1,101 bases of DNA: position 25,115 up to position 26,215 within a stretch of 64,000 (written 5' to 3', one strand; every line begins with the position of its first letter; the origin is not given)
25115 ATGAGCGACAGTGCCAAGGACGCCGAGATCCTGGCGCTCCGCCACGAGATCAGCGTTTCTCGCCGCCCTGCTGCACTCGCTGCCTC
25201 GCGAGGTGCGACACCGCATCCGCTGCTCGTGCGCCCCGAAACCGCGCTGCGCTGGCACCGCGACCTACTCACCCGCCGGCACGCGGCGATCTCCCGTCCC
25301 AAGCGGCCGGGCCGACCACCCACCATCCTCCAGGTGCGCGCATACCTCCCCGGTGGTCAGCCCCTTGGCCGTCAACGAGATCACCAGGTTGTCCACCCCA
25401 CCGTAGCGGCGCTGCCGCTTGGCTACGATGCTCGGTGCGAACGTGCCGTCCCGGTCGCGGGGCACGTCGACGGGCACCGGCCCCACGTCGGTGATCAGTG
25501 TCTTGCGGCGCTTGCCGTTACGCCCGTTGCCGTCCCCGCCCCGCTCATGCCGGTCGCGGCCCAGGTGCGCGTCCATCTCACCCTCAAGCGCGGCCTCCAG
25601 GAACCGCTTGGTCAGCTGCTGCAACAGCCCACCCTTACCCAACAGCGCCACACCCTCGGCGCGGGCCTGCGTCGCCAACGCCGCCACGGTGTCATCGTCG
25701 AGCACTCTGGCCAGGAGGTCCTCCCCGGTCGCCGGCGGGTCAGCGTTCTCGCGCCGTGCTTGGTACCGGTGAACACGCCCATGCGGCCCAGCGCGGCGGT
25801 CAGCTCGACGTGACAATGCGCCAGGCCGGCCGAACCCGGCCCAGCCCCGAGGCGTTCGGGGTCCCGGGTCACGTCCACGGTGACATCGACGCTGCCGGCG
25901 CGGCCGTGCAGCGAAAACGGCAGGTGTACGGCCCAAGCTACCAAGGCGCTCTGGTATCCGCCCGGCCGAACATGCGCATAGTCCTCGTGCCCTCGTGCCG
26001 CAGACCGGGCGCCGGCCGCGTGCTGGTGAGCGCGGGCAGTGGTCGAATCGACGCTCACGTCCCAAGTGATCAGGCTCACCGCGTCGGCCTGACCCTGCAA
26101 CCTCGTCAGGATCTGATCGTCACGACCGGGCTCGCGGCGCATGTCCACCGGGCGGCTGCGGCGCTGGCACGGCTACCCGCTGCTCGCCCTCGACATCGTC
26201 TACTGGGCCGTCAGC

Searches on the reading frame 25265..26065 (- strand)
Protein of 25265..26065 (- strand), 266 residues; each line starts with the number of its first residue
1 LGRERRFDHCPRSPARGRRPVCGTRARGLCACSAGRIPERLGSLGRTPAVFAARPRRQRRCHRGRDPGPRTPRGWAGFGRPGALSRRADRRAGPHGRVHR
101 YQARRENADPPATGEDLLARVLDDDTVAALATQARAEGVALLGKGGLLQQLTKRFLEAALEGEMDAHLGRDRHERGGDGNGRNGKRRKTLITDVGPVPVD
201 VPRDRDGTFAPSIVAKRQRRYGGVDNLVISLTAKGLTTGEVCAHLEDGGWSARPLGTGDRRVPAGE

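Call 36: search_protein_families(library=pfam, proteins=[window:25265-26065:-], max_evalue=0.0001)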
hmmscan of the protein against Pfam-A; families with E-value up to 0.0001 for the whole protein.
window:25265-26065:- (266 aa): 1 family
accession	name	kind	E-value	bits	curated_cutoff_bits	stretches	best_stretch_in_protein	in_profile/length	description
PF00872.24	Transposase_mut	-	5.8e-27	95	21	1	133-247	13-126/379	Transposase, Mutator family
